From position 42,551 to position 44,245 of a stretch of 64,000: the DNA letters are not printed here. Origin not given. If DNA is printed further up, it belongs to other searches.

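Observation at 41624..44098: Gfo/Idh/MocA dehydrogenase fused to a radical SAM domain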

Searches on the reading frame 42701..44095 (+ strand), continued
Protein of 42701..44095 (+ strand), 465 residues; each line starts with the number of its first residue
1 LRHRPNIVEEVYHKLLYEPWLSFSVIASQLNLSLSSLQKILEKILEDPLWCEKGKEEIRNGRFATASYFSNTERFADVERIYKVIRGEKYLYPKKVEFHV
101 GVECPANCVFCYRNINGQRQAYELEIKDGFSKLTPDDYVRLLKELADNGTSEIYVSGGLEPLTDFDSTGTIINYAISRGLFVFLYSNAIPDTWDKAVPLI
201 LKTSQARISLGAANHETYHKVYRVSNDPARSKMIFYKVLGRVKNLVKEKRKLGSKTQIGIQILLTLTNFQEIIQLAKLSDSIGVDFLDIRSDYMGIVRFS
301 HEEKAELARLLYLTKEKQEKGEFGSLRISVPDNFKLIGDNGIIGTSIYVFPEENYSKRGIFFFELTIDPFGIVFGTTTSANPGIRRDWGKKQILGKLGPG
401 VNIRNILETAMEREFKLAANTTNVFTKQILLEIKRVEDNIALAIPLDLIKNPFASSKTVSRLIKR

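Call 80: search_protein_families(library=pfam, proteins=[P0066, P0053, P0065, P0020, P0022, P0028, P0064, P0086, P0045, P0137], max_evalue=0.01)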
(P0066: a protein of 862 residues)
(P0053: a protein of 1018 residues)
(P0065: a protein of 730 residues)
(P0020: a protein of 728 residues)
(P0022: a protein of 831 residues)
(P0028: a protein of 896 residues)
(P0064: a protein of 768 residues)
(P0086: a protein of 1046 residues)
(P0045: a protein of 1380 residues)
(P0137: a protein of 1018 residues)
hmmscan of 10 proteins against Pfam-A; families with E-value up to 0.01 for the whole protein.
P0066 (862 aa): 2 families
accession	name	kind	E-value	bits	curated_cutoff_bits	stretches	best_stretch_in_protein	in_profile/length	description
PF04055.27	Radical_SAM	-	3.2e-15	57.1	29.5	1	187-328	5-143/166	Radical SAM superfamily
PF13186.11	SPASM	-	1.2e-12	48.3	21.5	1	429-491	1-67/67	Iron-sulfur cluster-binding domain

P0053 (1018 aa): 2 families
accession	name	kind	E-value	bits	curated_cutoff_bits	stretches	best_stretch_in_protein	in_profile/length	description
PF04055.27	Radical_SAM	-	3.7e-12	47.2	29.5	1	371-538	3-166/166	Radical SAM superfamily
PF13186.11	SPASM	-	0.00031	21.4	21.5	1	615-678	1-67/67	Iron-sulfur cluster-binding domain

P0065 (730 aa): 1 family
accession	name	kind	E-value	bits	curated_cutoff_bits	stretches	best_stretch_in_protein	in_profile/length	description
PF04055.27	Radical_SAM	-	6.3e-10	39.9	29.5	1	351-531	4-165/166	Radical SAM superfamily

P0020 (728 aa): 2 families
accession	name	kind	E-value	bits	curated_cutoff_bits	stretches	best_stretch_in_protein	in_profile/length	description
PF04055.27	Radical_SAM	-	1.1e-16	61.9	29.5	1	192-339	3-147/166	Radical SAM superfamily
PF13353.11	Fer4_12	-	0.00035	21.3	22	1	195-251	14-66/137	4Fe-4S single cluster domain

P0022 (831 aa): 1 family
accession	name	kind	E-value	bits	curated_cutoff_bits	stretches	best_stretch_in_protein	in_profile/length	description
PF04055.27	Radical_SAM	-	2.5e-13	51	29.5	1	351-517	3-166/166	Radical SAM superfamily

P0028 (896 aa): 2 families
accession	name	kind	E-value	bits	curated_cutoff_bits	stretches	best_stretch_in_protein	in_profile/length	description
PF04055.27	Radical_SAM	-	2.1e-14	54.5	29.5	1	464-597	3-138/166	Radical SAM superfamily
PF13353.11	Fer4_12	-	0.00053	20.7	22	1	467-533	14-78/137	4Fe-4S single cluster domain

P0064 (768 aa): 6 families
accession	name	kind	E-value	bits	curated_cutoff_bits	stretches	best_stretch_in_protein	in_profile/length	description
PF04055.27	Radical_SAM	-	3e-12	47.5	29.5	1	110-277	4-165/166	Radical SAM superfamily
PF13489.12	Methyltransf_23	-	4.6e-09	36.7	27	1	559-740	15-163/164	Methyltransferase domain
PF08241.18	Methyltransf_11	-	1.3e-06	29.3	21.2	1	571-664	1-95/95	Methyltransferase domain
PF08242.18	Methyltransf_12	-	5.3e-05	24.3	30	1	571-661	1-97/98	Methyltransferase domain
PF13649.12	Methyltransf_25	-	5.9e-05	24.1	27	1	570-658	1-95/97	Methyltransferase domain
PF13847.12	Methyltransf_31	-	0.00012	22.2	27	0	568-602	5-39/145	Methyltransferase domain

P0086 (1046 aa): 2 families
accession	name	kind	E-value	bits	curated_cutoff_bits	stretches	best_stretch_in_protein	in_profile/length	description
PF00300.27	His_Phos_1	-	1.9e-18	67.2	21.7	1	124-288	4-155/194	Histidine phosphatase superfamily (branch 1)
PF04055.27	Radical_SAM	-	9.6e-12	45.8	29.5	1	703-868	5-165/166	Radical SAM superfamily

P0045 (1380 aa): 9 families
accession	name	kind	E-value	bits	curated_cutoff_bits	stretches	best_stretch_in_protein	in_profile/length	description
PF08241.18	Methyltransf_11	-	1.5e-14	54.8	21.2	1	790-884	1-95/95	Methyltransferase domain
PF13649.12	Methyltransf_25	-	4.5e-12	46.9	27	1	789-880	1-97/97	Methyltransferase domain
PF04055.27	Radical_SAM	-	1.1e-11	45.6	29.5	1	329-495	5-165/166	Radical SAM superfamily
PF08242.18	Methyltransf_12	-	5.9e-08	33.8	30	1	790-882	1-98/98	Methyltransferase domain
PF01209.24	Ubie_methyltran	-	4.3e-07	30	20.1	1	785-893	47-158/233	ubiE/COQ5 methyltransferase family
PF13847.12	Methyltransf_31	-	1.7e-06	28.2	27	1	789-885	7-110/145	Methyltransferase domain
PF05148.21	Methyltransf_8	-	2.3e-06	28.1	27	1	789-887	76-159/219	Hypothetical methyltransferase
PF13489.12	Methyltransf_23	-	1.3e-05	25.4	27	1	782-887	19-119/164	Methyltransferase domain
PF20922.3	Anamorsin_N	-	0.0043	17.2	27.1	0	841-895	44-98/163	Anamorsin, N-terminal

P0137 (1018 aa): 2 families
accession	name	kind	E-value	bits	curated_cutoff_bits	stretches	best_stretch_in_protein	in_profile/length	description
PF04055.27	Radical_SAM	-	5.8e-11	43.3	29.5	1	564-704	1-139/166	Radical SAM superfamily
PF13353.11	Fer4_12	-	0.002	18.9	22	1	569-656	14-100/137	4Fe-4S single cluster domain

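Call 90: search_solved_structures(query=A3, max_evalue=1e-10, show_alignments=1)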
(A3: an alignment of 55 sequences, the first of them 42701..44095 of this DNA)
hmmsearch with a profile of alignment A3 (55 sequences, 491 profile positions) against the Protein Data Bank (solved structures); distinct sequences matched with E-value up to 1e-10: 8.
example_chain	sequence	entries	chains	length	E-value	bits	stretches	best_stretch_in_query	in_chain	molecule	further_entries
8hzv_A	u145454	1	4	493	4.3e-50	173.6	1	30-451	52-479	Radical S-Adenosyl-L-methionine Enzyme DesII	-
8hzy_A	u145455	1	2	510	8e-50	172.7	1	30-449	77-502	DesII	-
6c8v_A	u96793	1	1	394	3.5e-17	65.1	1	118-407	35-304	Coenzyme PQQ synthesis protein E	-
5v1q_A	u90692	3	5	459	1.1e-16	63.4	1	84-385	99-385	Radical SAM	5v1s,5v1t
6efn_A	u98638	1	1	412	2.8e-15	58.8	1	57-296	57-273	Sporulation killing factor maturation protein SkfB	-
2fb2_A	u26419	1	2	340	2.9e-12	48.8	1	117-294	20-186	Molybdenum cofactor biosynthesis protein A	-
1tv7_A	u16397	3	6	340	3e-12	48.8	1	117-294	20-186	Molybdenum cofactor biosynthesis protein A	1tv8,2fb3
5wgg_A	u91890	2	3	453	2.4e-11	45.8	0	108-233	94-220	Radical SAM domain protein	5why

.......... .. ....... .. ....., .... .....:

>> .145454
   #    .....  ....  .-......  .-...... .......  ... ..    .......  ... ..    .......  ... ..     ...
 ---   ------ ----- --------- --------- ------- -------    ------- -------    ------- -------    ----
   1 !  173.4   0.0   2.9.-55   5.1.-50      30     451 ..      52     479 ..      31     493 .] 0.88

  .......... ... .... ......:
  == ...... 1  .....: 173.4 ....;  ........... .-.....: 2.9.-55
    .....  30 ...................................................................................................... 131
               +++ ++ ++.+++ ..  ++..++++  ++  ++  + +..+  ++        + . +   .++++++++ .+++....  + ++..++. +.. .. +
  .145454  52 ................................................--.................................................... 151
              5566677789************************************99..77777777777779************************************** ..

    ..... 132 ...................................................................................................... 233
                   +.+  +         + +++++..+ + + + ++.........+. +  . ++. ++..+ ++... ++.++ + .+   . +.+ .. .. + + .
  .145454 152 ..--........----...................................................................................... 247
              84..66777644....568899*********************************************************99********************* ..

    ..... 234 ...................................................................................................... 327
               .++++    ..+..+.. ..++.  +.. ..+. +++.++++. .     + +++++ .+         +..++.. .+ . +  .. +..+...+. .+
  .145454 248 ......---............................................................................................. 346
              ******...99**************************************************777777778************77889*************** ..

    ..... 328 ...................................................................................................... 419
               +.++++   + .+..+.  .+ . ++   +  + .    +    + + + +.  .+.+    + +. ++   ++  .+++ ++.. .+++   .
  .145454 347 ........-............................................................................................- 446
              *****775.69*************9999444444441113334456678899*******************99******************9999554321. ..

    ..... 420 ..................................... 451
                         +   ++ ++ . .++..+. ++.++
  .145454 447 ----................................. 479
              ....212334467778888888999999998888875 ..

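Call 91: find_encoding_contigs(protein=P0072, flank=10000, max_places=2)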
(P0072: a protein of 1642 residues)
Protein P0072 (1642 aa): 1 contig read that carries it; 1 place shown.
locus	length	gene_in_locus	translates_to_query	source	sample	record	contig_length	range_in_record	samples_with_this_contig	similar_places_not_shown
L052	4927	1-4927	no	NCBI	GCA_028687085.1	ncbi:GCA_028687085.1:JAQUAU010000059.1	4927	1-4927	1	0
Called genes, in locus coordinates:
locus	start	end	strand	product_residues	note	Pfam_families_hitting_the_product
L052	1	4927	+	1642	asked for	PF01408:GFO_IDH_MocA, PF04055:Radical_SAM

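Call 92: find_encoding_contigs(protein=P0013, flank=10000, max_places=2)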
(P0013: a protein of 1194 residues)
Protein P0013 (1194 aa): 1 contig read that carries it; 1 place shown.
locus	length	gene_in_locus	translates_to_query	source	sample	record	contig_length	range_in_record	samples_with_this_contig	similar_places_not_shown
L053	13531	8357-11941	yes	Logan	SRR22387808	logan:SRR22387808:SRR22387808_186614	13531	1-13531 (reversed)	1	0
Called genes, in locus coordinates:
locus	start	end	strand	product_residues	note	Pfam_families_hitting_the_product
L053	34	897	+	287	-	PF00535:Glycos_transf_2, PF13641:Glyco_tranf_2_3 (weak)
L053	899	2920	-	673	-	PF13522:GATase_6, PF13537:GATase_7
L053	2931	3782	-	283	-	PF02353:CMAS (faint), PF13489:Methyltransf_23, PF05175:MTS (faint), PF13847:Methyltransf_31, PF08241:Methyltransf_11, PF08242:Methyltransf_12, PF13649:Methyltransf_25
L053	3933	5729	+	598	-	-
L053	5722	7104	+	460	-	PF04055:Radical_SAM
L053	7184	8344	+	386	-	PF13439:Glyco_transf_4 (faint), PF20706:GT4-conflict, PF00534:Glycos_transf_1, PF13692:Glyco_trans_1_4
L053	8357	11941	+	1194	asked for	PF04055:Radical_SAM, PF01408:GFO_IDH_MocA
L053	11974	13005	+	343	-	PF01075:Glyco_transf_9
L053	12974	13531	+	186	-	?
